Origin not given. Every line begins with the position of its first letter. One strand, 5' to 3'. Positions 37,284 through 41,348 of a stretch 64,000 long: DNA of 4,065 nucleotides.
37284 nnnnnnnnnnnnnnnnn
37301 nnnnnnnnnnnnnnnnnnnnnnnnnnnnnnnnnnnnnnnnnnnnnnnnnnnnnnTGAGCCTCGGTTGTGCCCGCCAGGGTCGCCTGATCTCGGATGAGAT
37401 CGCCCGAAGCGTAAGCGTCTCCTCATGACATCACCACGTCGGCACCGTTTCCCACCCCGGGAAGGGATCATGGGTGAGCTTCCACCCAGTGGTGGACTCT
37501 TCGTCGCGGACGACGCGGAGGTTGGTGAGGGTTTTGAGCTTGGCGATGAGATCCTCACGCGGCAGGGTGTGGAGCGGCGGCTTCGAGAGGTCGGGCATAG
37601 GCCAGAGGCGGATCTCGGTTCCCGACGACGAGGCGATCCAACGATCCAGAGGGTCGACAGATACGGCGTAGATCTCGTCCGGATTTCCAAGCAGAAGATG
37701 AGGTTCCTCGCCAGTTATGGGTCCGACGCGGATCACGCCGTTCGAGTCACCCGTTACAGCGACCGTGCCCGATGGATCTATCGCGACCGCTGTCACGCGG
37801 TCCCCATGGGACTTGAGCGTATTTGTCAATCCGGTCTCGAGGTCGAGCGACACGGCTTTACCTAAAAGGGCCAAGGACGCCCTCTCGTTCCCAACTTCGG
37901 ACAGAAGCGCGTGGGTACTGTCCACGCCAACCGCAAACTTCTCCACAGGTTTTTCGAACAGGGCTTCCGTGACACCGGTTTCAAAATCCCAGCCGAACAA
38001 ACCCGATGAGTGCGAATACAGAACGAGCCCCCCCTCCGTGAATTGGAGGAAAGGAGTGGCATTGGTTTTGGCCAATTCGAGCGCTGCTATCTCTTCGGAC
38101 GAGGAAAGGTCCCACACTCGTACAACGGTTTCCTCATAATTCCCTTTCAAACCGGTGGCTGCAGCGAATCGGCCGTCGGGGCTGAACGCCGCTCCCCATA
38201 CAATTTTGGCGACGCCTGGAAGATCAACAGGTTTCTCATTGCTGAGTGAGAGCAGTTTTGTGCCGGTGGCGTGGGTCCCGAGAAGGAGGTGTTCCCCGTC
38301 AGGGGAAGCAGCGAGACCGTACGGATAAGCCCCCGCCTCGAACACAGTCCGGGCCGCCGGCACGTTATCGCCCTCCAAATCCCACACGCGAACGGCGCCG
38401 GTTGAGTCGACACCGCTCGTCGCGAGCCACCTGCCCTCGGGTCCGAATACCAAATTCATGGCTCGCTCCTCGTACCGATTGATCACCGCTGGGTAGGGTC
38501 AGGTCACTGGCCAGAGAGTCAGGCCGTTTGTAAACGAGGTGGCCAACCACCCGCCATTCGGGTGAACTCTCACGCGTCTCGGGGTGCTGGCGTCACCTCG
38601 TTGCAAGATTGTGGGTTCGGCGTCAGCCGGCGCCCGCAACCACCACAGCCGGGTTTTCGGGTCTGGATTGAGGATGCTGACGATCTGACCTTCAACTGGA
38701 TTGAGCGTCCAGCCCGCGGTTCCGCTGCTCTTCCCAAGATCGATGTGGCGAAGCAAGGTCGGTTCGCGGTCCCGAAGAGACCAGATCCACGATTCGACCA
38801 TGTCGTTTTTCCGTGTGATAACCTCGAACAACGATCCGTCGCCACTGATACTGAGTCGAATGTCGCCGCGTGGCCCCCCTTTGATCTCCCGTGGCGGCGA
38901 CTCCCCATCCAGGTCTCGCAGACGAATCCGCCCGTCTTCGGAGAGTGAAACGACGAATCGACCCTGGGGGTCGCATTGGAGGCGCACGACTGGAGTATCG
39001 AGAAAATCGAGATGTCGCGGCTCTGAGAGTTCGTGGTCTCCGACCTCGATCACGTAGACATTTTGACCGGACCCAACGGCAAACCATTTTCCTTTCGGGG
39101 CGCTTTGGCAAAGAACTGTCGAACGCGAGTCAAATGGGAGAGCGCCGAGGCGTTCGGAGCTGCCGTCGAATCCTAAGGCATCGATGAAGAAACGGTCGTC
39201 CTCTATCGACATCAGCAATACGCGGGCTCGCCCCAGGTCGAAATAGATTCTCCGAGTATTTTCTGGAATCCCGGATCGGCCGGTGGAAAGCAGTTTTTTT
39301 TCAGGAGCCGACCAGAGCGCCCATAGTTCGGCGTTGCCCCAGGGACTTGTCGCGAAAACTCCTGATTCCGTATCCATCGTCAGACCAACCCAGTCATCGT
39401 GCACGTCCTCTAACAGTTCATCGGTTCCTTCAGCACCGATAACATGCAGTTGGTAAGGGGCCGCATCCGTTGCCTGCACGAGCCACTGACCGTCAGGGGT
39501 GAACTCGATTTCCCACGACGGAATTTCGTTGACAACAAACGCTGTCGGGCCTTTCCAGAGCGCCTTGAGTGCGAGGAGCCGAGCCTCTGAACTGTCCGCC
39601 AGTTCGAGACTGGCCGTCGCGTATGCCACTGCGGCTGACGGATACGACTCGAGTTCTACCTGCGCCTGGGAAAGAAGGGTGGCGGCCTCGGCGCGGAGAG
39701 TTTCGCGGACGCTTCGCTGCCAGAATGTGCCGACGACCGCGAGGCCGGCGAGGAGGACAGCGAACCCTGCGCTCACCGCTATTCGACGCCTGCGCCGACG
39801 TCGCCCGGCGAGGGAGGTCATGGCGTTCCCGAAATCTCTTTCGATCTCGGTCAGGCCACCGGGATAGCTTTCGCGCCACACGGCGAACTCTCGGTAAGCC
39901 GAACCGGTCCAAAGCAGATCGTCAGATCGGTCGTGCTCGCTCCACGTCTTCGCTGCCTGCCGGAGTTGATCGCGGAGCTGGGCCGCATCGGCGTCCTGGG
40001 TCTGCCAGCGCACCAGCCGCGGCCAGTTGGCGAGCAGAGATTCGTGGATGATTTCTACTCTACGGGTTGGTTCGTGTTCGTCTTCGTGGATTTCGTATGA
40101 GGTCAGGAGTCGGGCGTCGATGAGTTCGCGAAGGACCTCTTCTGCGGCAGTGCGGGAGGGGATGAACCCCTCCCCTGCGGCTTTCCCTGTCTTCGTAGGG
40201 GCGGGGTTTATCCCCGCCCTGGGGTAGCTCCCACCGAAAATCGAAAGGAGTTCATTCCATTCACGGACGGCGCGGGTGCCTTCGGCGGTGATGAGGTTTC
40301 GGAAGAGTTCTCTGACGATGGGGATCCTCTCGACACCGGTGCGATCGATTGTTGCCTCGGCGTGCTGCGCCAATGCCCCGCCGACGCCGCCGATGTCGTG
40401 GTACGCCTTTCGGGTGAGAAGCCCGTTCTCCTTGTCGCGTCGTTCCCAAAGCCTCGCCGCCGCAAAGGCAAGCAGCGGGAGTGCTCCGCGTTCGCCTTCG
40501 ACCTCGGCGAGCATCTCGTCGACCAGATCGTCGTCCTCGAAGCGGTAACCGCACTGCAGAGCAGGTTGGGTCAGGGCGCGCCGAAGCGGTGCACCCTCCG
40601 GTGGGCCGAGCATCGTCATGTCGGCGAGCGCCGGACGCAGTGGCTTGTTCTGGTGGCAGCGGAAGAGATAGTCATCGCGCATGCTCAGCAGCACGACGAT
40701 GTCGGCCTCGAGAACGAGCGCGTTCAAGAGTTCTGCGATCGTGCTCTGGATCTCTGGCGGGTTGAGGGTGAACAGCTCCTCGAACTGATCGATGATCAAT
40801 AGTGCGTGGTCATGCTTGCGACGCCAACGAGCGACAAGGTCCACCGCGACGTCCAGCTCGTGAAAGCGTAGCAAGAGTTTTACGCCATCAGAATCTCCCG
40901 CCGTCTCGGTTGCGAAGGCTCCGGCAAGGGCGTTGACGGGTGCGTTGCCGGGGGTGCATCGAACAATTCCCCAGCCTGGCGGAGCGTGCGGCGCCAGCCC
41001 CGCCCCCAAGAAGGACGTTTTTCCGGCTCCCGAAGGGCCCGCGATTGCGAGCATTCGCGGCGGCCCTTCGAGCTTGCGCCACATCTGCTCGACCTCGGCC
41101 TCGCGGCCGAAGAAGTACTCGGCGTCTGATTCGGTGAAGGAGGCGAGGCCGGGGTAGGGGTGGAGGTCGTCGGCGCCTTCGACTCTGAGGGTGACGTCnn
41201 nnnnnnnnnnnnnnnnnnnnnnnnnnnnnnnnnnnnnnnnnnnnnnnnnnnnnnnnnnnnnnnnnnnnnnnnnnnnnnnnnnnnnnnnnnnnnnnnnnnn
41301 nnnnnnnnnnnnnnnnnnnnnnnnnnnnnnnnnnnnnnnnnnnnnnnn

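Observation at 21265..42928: Tandem battery of four Ser/Thr-kinase - STAND NTPase - TM - WD40 paralogues headed by a winged-helix+FHA regulator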

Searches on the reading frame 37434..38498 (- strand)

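Call 4: search_protein_families(library=pfam, proteins=[window:37434-38498:-], max_evalue=0.01)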
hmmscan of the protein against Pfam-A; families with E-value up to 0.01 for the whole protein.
window:37434-38498:- (355 aa): 13 families
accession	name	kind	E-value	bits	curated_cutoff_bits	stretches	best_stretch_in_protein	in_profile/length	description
PF00400.38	WD40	-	7.8e-19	67.7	27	1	225-258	4-37/39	WD domain, G-beta repeat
PF25174.1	Beta-prop_THOC3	-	2.8e-14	53.2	305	3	16-146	52-173/272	THOC3 beta-propeller domain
PF24814.1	WD40_Prp19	-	5.8e-14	52.2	320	2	12-165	51-197/281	Prp19 WD40 domain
PF24817.1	WD40_WDHD1_1st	-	1.9e-13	50.7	109.9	2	233-303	87-159/291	WDHD1 first WD40 domain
PF25173.1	Beta-prop_WDR3_1st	-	2e-10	41.1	154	1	224-299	63-140/184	WDR3 first beta-propeller domain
PF25168.1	Beta-prop_WDR36-Utp21_2nd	-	2.3e-09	37.5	84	1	9-76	239-300/335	WDR36/Utp21 second beta-propeller domain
PF23414.1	Beta-prop_EML_2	-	6.9e-06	26.1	90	1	19-132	7-111/266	Echinoderm microtubule-associated protein second beta-propeller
PF24780.1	WD40_MABP1-WDR62_1st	-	7e-06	26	496.3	0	98-144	39-82/328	MABP1/WDR62 first WD40 domain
PF25175.1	Beta-prop_WDR5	-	5.3e-05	23.1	250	0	16-171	16-164/296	WDR5 beta-propeller domain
PF24807.1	WD40_CDC20-Fz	-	9.5e-05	22.3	200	0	202-305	68-168/292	CDC20/Fizzy WD40 domain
PF23409.1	Beta-prop_EML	-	0.003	17.5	88.2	0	107-258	19-181/267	Echinoderm microtubule-associated protein first beta-propeller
PF25172.1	Beta-prop_WDR3_2nd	-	0.0055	16.4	140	0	32-136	18-114/293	WDR3 second beta-propeller domain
PF23393.2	Beta-prop_WDR90_POC16_2nd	-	0.0079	15.9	60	0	10-72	36-94/291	WDR90/POC16, second beta-propeller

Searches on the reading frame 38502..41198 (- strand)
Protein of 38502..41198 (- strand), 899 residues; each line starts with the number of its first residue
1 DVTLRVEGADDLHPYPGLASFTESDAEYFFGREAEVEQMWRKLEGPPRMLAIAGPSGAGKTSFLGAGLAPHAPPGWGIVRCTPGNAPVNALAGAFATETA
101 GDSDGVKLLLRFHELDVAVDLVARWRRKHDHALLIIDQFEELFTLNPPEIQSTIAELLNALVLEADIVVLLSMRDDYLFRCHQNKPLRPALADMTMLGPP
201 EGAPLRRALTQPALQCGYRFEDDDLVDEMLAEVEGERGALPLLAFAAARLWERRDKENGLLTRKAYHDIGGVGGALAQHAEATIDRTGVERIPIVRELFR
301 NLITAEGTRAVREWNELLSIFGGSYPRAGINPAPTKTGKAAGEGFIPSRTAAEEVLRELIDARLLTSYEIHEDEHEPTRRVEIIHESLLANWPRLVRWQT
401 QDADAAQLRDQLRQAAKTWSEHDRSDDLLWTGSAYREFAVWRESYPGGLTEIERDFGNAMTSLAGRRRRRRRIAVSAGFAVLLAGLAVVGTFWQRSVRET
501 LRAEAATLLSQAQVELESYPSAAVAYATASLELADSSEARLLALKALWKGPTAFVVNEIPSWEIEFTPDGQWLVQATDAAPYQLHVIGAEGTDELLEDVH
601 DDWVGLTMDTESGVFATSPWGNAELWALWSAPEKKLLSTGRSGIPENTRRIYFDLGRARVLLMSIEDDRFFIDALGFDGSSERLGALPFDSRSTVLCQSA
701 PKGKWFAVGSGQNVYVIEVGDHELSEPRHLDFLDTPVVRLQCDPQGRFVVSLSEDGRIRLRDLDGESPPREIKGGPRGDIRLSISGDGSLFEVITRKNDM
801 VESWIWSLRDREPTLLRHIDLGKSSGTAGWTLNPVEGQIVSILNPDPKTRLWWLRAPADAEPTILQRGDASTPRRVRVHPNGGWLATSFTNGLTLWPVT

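Call 40: search_solved_structures(query=window:38502-41198:-, max_evalue=0.001)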
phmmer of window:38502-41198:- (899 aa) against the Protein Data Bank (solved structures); distinct sequences matched with E-value up to 0.001: 0.
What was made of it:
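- Tried and rejected: A sequence search of the PDB with nSTAND1 + TM + first propeller found nothing (call 40).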

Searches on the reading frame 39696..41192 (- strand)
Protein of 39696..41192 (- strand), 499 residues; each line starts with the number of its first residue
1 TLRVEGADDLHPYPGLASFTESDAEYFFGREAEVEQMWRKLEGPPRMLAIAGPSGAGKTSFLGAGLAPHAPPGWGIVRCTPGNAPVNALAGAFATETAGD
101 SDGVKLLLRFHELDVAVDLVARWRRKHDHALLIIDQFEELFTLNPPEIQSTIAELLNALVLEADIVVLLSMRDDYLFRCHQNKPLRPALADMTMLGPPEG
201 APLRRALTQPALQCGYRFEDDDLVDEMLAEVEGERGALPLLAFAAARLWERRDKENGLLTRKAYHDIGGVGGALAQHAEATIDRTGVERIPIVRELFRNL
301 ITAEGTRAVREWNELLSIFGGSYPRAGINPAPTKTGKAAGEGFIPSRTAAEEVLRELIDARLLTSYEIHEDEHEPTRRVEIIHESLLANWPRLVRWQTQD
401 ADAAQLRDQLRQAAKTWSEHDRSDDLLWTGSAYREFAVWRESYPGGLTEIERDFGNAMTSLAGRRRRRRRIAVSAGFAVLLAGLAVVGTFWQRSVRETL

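Call 75: predict_structure(alignment_id=A4)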
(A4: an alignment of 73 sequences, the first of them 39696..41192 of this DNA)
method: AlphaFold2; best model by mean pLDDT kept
length: 499 residues; sequences in the alignment: 73
mean_pLDDT: 82.1   pTM: 0.69
mean pLDDT of the five models: 82.1, 81.4, 81.3, 79.1, 78.5
residues with pLDDT >= 90: 195; 70-90: 223; 50-70: 36; < 50: 45
segments of 3 or more residues with pLDDT < 50: 1-24, 322-341
pLDDT, mean of each block of 10 residues (from residue 1): 40 36 57 89 94 79 85 95 92 92 95 97 97 92 86 97 97 85 88 84 86 84 95 78 82 88 93 84 85 85 69 84 45 43 75 85 71 69 73 67 82 92 94 91 83 94 90 92 92 77
secondary structure, 60 per line:
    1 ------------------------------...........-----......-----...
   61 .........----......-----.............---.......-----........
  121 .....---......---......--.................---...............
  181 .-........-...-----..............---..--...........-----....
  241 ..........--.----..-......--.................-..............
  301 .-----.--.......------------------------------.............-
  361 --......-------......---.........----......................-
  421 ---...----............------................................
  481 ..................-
elements in order: H31-41 E47-52 H58-69 E74-79 H85-97 H101-107 H113-125 E129-134 H138-143 H146-162 E166-172 H173-181 H183-190 E192-194 H200-213 H221-231 H237-250 H261-266 H269-285 H287-300 H312-316 H347-359 E363-368 E376-381 H385-393 H398-419 H431-442 H449-498
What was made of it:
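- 40158..40215 (.): Palindromic REP/MITE-like element translated in frame inside the nSTAND1 domain of copy D. Equivalent copies lie at 29670-29727 in B and 23903-23960 in A. It is absent from C. It falls in the only low-confidence internal loop of the AF2 model (residues 322-341, pLDDT below 50, call 75).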

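Call 77: fold_search(model_id=the predicted structure, library=pdb)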
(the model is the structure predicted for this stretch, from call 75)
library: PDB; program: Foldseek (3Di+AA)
matches with E <= 10: 1576; with E <= 0.001: 300
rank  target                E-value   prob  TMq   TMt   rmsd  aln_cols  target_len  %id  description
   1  2qby_A                2.3e-07  1.00  0.40  0.51   9.5       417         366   11  Crystal structure of a heterodimer of Cdc6/Orc1 initiators bound to origin DNA (from S. solfataricus) (released 2007-09-11)
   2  2qen                  7.2e-07  1.00  0.39  0.53   9.7       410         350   14  The walker-type atpase paby2304 of pyrococcus abyssi (released 2008-07-01)
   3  2qby_B                1.1e-06  1.00  0.36  0.47  10.0       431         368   15  Crystal structure of a heterodimer of Cdc6/Orc1 initiators bound to origin DNA (from S. solfataricus) (released 2007-09-11)
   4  7tjh_I                1.6e-06  1.00  0.31  0.38  11.6       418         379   14  S. cerevisiae ORC bound to 84 bp ARS1 DNA and Cdc6 (state 1) with flexible Orc6 N-terminal domain (released 2022-10-05)
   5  2v1u_A                1.9e-06  1.00  0.37  0.46   9.6       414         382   17  STRUCTURE OF THE AEROPYRUM PERNIX ORC1 PROTEIN IN COMPLEX WITH DNA (released 2007-09-18)
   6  9dil_B                4.9e-06  1.00  0.33  0.29   6.4       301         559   16  Cryo-EM structure of VCP/p97 in complex with VCPIP1 (VCIP135) (released 2025-03-26)
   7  7tji_I                5.7e-06  1.00  0.32  0.41  11.6       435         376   12  S. cerevisiae ORC bound to 84 bp ARS1 DNA and Cdc6 (state 2) with flexible Orc6 N-terminal domain (released 2022-10-05)
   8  7jgr_A                6.6e-06  1.00  0.33  0.39  11.3       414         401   13  Structure of Drosophila ORC bound to DNA (84 bp) and Cdc6 (released 2020-09-09)
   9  7ufi_1                7.7e-06  1.00  0.36  0.54   5.5       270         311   16  VchTnsC AAA+ ATPase with DNA, single heptamer (released 2022-06-08)
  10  8jo0_A                1.2e-05  1.00  0.33  0.40  12.6       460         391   12  The Cryo-EM structure of a heptameric CED-4/CED-3 catalytic complex (released 2023-06-28)
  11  7xc2_A                1.5e-05  1.00  0.36  0.23  11.4       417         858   11  Cryo EM structure of oligomeric complex formed by wheat CNL Sr35 and the effector AvrSr35 of the wheat stem rust patho (released 2022-09-21)
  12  1w5s_A                1.5e-05  1.00  0.34  0.43  10.0       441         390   14  Structure of the Aeropyrum Pernix ORC2 protein (ADP form) (released 2004-10-05)
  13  6wgi_A                2.1e-05  1.00  0.35  0.40  11.0       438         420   12  Atomic model of the mutant OCCM (ORC-Cdc6-Cdt1-Mcm2-7 with Mcm6 WHD truncation) loaded on DNA at 10.5 A resolution (released 2020-07-15)
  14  7jpq_D                2.2e-05  1.00  0.33  0.39  11.6       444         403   13  ORC-O2-5: Human Origin Recognition Complex (ORC) with subunits 2,3,4,5 (released 2020-09-02)
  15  5ifs_D                2.3e-05  1.00  0.33  0.37   6.7       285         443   15  Quantitative interaction mapping reveals an extended ubiquitin regulatory domain in ASPL that disrupts functional p97  (released 2016-10-26)
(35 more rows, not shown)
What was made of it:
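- On STAND NTPases in general: It matches Orc1/Cdc6, PAB2304, CED-4 and plant NB-ARC (calls 75, 77).
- It matches Orc1/Cdc6, CED-4 and plant NLR NB-ARC folds (calls 75, 77).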
